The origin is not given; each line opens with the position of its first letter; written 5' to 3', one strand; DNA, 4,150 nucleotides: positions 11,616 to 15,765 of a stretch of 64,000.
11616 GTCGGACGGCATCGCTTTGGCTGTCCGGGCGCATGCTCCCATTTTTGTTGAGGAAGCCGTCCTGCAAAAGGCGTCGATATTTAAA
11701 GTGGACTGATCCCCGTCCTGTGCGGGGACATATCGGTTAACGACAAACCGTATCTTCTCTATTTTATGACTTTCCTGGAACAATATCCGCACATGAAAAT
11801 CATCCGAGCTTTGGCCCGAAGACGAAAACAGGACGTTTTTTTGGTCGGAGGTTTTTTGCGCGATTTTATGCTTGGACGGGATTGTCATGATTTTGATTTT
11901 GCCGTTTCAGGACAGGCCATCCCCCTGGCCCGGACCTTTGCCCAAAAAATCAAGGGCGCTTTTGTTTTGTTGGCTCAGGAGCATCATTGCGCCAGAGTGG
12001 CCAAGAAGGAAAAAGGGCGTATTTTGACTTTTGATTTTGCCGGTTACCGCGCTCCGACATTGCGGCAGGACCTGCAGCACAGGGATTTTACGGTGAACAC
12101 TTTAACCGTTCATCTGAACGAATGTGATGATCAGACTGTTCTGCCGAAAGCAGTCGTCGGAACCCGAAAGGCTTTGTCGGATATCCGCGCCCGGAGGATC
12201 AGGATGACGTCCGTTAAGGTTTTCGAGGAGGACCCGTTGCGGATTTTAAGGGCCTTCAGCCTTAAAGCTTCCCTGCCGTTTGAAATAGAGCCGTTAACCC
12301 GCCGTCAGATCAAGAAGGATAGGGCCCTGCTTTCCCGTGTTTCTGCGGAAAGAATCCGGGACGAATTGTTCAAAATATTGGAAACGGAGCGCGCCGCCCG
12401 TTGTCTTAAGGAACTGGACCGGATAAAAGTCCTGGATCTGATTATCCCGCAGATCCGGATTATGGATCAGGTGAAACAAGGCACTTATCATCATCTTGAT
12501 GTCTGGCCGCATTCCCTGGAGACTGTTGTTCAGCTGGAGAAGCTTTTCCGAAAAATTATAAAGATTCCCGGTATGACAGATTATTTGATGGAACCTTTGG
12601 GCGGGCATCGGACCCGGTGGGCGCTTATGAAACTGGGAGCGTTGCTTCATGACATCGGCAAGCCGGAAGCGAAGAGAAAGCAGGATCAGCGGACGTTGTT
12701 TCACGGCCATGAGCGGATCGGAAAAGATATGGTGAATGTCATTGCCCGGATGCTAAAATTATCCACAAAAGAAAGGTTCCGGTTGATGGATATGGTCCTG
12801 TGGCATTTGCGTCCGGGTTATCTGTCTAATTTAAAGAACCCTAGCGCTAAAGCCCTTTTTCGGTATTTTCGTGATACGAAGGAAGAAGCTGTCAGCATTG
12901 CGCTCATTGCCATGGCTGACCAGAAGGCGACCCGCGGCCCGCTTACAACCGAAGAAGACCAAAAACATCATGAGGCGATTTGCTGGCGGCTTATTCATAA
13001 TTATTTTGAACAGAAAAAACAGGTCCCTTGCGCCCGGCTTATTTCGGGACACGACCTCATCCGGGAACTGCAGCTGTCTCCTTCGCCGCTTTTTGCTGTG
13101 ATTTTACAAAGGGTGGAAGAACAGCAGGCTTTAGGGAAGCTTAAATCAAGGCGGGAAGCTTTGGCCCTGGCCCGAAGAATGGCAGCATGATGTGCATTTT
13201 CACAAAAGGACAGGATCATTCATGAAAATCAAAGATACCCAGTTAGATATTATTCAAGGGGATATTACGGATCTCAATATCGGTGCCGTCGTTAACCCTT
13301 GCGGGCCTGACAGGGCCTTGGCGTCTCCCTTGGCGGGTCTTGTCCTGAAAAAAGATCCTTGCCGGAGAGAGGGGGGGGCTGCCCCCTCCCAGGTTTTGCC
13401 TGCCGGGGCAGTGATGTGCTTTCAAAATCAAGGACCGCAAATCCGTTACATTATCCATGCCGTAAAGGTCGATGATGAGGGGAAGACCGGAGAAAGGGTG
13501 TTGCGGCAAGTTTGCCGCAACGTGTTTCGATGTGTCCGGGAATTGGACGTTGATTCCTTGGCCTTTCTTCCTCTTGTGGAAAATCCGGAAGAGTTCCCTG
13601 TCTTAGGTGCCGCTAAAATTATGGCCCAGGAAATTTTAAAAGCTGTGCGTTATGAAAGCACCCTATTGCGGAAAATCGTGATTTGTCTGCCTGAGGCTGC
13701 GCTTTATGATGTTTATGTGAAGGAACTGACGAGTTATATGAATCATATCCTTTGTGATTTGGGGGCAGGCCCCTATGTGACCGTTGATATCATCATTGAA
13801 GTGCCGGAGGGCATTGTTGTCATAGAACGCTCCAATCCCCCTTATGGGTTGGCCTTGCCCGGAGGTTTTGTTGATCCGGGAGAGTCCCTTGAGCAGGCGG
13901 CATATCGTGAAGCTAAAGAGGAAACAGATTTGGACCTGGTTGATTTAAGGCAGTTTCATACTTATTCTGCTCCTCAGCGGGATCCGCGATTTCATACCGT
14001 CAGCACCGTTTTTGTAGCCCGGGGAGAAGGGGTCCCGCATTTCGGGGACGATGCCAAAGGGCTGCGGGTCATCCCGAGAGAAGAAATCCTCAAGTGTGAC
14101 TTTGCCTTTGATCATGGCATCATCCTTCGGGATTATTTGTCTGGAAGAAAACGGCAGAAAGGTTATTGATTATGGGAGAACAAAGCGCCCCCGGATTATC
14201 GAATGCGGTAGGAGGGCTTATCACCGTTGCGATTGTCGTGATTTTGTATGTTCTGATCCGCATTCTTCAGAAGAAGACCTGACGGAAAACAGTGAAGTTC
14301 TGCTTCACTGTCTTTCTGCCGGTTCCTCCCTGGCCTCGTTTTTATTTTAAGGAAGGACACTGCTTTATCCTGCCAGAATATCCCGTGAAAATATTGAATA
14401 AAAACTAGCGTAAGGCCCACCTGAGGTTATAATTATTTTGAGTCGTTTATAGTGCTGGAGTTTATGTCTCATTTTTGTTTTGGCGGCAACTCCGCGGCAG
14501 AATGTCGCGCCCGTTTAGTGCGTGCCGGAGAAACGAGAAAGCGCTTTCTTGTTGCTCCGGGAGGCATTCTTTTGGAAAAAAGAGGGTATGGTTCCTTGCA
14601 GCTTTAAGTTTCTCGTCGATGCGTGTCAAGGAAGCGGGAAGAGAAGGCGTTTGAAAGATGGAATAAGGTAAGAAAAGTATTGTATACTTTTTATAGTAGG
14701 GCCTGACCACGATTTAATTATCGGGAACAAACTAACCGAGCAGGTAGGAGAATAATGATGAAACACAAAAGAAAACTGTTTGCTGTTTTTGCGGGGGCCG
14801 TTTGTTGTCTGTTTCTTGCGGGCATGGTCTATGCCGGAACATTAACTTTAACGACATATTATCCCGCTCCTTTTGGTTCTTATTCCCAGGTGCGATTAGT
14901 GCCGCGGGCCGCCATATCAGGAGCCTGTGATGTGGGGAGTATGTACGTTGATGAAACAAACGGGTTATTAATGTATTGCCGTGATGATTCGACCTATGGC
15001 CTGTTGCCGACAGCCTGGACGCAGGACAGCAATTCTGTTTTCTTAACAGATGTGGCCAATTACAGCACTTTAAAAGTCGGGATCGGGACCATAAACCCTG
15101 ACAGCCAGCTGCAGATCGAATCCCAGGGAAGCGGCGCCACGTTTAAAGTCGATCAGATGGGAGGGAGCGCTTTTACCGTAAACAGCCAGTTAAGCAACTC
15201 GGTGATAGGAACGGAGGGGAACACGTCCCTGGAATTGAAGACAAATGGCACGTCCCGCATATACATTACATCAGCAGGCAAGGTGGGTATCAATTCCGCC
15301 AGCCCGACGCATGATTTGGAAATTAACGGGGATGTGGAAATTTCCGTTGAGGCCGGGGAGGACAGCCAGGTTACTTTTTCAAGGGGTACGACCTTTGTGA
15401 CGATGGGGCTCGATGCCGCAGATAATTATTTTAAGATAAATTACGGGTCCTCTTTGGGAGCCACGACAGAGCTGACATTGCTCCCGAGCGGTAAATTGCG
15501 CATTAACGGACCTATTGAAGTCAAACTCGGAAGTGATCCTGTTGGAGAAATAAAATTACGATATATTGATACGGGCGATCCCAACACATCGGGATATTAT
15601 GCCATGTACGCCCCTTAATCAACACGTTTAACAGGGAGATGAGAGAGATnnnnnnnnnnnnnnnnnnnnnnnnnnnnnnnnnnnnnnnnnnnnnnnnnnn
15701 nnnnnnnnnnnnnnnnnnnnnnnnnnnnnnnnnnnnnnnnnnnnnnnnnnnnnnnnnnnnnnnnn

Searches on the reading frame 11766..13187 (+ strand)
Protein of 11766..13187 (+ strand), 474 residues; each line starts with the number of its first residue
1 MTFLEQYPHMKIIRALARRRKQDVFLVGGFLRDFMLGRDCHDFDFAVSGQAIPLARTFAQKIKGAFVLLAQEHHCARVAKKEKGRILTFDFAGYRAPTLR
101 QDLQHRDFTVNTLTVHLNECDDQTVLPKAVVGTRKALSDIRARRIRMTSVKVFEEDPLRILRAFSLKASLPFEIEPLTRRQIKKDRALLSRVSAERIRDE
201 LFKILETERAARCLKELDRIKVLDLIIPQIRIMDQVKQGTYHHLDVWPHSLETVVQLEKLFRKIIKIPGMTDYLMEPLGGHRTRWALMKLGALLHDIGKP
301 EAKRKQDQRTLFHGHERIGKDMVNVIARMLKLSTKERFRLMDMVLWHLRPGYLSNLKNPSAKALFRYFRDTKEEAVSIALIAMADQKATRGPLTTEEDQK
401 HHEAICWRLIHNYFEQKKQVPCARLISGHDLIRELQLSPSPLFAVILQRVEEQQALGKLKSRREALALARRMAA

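Call 53: search_protein_families(library=pfam, proteins=[window:11766-13187:+], max_evalue=0.001)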
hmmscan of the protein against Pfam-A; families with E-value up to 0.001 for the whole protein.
window:11766-13187:+ (474 aa): 4 families
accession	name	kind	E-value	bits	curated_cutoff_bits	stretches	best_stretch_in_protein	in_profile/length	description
PF01743.26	PolyA_pol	-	5.6e-15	56.3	23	1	24-145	1-125/126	Poly A polymerase head domain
PF12627.12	PolyA_pol_RNAbd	-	4.8e-14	52.3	22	1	172-230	2-60/64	Probable RNA and SrmB- binding site of polymerase A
PF13735.12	tRNA_NucTran2_2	-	7.7e-06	26.4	27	1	426-466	105-145/149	tRNA nucleotidyltransferase domain 2 putative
PF01966.28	HD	-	2.5e-05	25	22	1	249-351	4-89/116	HD domain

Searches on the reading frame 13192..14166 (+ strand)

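Call 4: search_protein_families(library=pfam, proteins=[window:13192-14166:+], max_evalue=1)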
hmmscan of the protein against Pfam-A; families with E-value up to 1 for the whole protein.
window:13192-14166:+ (325 aa): 3 families
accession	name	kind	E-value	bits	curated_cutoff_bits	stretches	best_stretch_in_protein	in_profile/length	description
PF00293.34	NUDIX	-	1.7e-19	70.6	21.1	1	196-312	4-131/134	NUDIX domain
PF01661.27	Macro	-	0.0014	19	22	1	69-144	40-118/118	Macro domain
PF22327.2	Nudt16-like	-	0.13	12.7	27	1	220-251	35-67/161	U8 snoRNA-decapping enzyme-like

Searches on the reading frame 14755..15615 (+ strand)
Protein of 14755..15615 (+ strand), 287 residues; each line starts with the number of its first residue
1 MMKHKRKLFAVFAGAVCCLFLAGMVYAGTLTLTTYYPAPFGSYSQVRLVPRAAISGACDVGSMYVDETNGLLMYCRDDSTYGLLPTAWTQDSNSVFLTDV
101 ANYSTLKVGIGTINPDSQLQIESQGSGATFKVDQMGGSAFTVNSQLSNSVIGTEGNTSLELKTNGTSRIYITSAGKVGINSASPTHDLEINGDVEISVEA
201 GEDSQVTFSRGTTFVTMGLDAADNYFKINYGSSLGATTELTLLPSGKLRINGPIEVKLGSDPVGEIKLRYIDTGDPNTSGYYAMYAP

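Call 4: search_protein_families(library=pfam, proteins=[window:14755-15615:+], max_evalue=1)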
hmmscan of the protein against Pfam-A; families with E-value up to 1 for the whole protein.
window:14755-15615:+ (287 aa): 1 family
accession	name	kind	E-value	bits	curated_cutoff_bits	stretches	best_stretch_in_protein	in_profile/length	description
PF15062.11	ARL6IP6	-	0.14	12.7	27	1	6-47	25-66/86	Haemopoietic lineage transmembrane helix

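Call 5: search_protein_families(library=ncbifam, proteins=[window:14755-15615:+], max_evalue=1)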
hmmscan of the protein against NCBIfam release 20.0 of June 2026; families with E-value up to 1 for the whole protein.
window:14755-15615:+ (287 aa): 0 families

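Call 19: search_solved_structures(query=window:14755-15615:+, max_evalue=10, show_alignments=2)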
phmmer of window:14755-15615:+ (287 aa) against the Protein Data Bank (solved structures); distinct sequences matched with E-value up to 10: 3.
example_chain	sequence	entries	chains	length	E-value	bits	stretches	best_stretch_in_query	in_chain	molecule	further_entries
8ond_A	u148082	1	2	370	4.2e-05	26.6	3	161-196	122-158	bd2133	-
8ojn_C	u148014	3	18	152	0.0014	21.6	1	152-197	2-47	Cell wall surface anchor family protein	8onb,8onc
8ol4_A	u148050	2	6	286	0.27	14.1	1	150-241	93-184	Cell wall surface anchor family protein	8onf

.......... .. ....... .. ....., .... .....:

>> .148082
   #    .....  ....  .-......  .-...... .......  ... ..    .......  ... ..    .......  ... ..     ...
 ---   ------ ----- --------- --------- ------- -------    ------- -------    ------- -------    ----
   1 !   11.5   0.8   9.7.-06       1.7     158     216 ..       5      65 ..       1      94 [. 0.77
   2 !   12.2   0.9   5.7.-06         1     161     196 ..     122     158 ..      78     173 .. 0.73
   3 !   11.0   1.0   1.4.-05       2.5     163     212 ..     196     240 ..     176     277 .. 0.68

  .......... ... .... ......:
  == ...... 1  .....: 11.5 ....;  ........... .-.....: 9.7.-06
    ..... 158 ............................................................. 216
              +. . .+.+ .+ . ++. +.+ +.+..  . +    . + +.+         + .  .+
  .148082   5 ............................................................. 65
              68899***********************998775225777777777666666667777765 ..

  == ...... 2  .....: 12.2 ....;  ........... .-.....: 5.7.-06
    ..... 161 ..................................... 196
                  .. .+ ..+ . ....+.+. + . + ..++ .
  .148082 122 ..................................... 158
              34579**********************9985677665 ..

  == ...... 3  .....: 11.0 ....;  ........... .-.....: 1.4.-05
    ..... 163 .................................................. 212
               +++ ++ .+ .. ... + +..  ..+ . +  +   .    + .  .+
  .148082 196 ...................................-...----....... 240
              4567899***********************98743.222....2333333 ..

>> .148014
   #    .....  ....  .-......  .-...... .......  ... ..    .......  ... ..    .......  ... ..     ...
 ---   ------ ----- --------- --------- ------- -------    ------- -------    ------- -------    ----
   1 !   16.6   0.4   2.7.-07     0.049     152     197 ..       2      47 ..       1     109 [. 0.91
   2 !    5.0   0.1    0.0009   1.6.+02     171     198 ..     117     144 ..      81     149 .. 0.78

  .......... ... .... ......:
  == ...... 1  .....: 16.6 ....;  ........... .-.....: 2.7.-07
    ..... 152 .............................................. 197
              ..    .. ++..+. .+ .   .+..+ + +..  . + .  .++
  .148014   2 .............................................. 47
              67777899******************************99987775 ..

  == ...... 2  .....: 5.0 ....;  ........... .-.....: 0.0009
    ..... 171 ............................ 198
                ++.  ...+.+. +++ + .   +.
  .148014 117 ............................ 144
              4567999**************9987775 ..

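Call 20: search_protein_families(library=phrogs, proteins=[window:14755-15615:+], max_evalue=1)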
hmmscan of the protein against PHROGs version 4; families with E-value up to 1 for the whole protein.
window:14755-15615:+ (287 aa): 3 families
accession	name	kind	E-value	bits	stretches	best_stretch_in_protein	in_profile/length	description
phrog_9942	-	tail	2.9e-10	39.8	1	95-220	101-235/1178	tail fiber protein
phrog_18345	-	tail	2.5e-08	33.7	2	147-212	226-294/956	tail fiber protein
phrog_28668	-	unknown function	0.0052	17.7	1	165-203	20-58/153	-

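Call 51: list_cluster_members(proteins=[P0001, window:14755-15615:+, P0015, P0019, P0021])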
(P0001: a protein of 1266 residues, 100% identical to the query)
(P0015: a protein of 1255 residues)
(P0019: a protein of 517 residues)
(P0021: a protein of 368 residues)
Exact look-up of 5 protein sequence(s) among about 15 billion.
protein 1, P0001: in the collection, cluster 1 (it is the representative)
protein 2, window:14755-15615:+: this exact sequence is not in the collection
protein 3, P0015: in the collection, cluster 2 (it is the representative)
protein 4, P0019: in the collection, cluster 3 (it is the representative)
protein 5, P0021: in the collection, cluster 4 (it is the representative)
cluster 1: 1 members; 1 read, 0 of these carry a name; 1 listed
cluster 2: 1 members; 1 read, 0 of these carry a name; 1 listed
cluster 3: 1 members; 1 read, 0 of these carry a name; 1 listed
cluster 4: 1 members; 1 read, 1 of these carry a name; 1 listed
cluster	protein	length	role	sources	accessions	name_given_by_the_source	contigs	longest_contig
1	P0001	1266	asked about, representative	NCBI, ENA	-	-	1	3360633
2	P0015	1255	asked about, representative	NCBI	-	-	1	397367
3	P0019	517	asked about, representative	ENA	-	-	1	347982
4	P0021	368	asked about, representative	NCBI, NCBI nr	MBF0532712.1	MAG: hypothetical protein HQL23_06390 [Candidatus Omnitrophica bacterium] | hypothetical protein [Candidatus Omnitrophota bacterium]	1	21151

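Call 68: find_homologous_proteins(query=A6, max_evalue=0.001)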
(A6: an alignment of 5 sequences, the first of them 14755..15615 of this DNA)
Query A6 (5 sequences) (287 aa, profile of the alignment): 92 proteins with E <= 0.001 among 6456 candidates.
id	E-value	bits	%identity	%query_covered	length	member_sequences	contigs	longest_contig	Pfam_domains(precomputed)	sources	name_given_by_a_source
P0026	6.8e-124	431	38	95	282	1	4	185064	-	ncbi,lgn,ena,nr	ncbi:MAG: hypothetical protein K8S27_06635 [Candidatus Omnitrophica bacterium]|nr:hypothetical prote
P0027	1.3e-120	420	31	95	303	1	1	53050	-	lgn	-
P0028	3.9e-117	409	100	100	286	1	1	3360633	-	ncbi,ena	-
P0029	6.7e-103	362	78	100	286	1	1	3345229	-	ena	-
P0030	9.0e-103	362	78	100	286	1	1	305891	-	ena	-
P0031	4.2e-100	353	77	100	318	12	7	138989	-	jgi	-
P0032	4.0e-99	350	77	100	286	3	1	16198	-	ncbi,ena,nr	ncbi:MAG TPA: hypothetical protein PLD92_00500 [Candidatus Omnitrophota bacterium]|nr:hypothetical p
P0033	1.9e-92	328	46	97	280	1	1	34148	-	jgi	jgi:hypothetical protein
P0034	3.2e-90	321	52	91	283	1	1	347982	-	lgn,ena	-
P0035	3.6e-87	311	32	100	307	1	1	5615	-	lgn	-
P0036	2.1e-86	308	49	94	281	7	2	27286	-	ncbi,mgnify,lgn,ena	mgnify:FL=1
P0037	1.1e-79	286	34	91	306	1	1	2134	-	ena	-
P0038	3.1e-75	271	33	91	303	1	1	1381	-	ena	-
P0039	3.6e-73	265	33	95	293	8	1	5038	-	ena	-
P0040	5.1e-73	264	32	98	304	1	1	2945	-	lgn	-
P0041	1.6e-72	262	35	98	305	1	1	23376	-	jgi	jgi:hypothetical protein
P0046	1.0e-45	174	31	82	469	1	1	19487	-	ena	-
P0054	9.0e-35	139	37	57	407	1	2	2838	PF13884.12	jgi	jgi:hypothetical protein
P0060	2.7e-29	121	29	41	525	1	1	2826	PF13884.12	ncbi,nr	ncbi:MAG: tail fiber domain-containing protein [Desulfobacteraceae bacterium]|nr:tail fiber domain-c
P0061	9.2e-28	116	36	43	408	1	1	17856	PF13884.12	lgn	-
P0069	3.4e-15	74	31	32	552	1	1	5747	PF13884.12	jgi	jgi:hypothetical protein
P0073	3.0e-12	65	26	64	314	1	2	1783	PF13884.12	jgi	-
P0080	4.8e-11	61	26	67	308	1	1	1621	PF13884.12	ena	-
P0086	2.2e-10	58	47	24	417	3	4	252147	PF13884.12,PF05658.20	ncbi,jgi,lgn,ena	-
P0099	4.2e-5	41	38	20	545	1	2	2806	PF13884.12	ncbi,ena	-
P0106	1.0e-4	40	37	26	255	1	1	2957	PF13884.12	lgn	-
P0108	2.7e-4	38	30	29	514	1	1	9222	PF13884.12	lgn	-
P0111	4.9e-4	38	32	41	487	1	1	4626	PF13884.12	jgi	-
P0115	5.4e-4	38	29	28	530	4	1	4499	PF13884.12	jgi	jgi:hypothetical protein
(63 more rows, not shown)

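Call 69: find_encoding_contigs(protein=P0033, flank=6000, max_places=1)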
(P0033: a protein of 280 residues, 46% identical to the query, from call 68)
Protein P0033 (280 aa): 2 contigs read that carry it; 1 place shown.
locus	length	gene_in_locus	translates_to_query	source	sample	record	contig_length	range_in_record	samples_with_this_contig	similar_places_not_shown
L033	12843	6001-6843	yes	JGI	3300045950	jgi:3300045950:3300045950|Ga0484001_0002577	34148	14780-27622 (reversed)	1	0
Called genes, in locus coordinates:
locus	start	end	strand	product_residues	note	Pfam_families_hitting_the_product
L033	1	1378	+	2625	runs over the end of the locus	PF13415:Beta-prop_FBX42 (faint), PF13964:Beta-prop_Calicin (faint), PF24681:Kelch_KLHDC2_KLHL20_DRC7, PF25210:Kelch_FKB95 (faint), PF20148:DUF6531, PF07591:PT-HINT, PF01844:HNH, PF14279:HNH_5, +4 more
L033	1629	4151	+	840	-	PF13525:YfiO, PF13424:TPR_12 (weak), PF10602:RPN7 (weak), PF13174:TPR_6 (weak), PF13424:TPR_12 (weak), PF13525:YfiO (weak), PF00515:TPR_1 (weak), PF13424:TPR_12 (weak), +18 more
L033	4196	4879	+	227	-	PF01618:MotA_ExbB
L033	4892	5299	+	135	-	PF02472:ExbD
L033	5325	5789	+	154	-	-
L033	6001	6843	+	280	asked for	-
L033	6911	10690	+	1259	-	-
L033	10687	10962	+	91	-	-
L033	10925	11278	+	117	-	-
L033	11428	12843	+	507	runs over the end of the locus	PF11104:PilM_2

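Call 70: find_encoding_contigs(protein=P0041, flank=6000, max_places=1)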
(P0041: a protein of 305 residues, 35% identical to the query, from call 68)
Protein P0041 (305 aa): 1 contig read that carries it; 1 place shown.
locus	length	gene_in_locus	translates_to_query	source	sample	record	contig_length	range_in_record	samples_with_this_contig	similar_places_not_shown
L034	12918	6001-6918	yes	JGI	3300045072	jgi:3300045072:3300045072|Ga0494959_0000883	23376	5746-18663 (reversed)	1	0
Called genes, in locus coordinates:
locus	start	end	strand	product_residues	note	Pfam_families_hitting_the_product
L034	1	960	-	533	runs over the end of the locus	PF03023:MurJ, PF01554:MatE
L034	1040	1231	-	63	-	-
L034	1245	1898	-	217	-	PF21694:DNA_pol3_delta_C (faint)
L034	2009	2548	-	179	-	PF04390:LptE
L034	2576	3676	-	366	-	PF13371:TPR_9 (faint), PF07719:TPR_2 (faint), PF13181:TPR_8 (faint), PF13424:TPR_12 (faint), PF13428:TPR_14 (faint), PF13432:TPR_16 (weak), PF13174:TPR_6 (weak), PF13525:YfiO, +1 more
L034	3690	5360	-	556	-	PF13567:DUF4131, PF03772:Competence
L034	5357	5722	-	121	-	PF00633:HHH (faint), PF12836:HHH_3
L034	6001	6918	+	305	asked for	-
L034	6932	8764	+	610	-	-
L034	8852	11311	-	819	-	PF00133:tRNA-synt_1, PF01406:tRNA-synt_1e (faint), PF09334:tRNA-synt_1g, PF13603:tRNA-synt_1_2, PF00133:tRNA-synt_1, PF08264:Anticodon_1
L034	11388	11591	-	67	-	-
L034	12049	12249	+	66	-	PF02597:ThiS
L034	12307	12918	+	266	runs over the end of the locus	PF00977:His_biosynth (faint), PF05690:ThiG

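Call 71: find_encoding_contigs(protein=P0046, flank=6000, max_places=1)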
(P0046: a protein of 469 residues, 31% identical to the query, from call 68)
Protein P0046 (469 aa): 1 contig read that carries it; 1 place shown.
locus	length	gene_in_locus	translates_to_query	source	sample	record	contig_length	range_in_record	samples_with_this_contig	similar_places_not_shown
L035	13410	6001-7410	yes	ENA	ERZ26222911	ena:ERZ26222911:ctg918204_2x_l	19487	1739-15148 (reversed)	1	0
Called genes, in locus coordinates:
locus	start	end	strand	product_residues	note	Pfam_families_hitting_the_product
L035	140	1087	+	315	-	PF02390:Methyltransf_4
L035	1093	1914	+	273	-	PF00768:Peptidase_S11, PF13354:Beta-lactamase2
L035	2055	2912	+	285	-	PF13098:Thioredoxin_2 (faint), PF13462:Thioredoxin_4, PF13743:Thioredoxin_5 (faint), PF01323:DSBA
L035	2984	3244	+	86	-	PF01016:Ribosomal_L27 (weak)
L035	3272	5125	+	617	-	PF13522:GATase_6, PF13537:GATase_7, PF01380:SIS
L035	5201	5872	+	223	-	PF00590:TP_methylase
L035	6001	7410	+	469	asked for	-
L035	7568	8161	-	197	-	PF00364:Biotin_lipoyl, PF25917:BSH_RND (weak), PF25919:BSH_CusB, PF02817:E3_binding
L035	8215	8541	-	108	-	PF16870:OxoGdeHyase_C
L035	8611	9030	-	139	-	PF02779:Transket_pyr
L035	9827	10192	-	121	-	PF00676:E1_dh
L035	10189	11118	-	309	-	PF16078:2-oxogl_dehyd_N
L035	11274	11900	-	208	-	PF18902:DUF5658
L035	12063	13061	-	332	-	-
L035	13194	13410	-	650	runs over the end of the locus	?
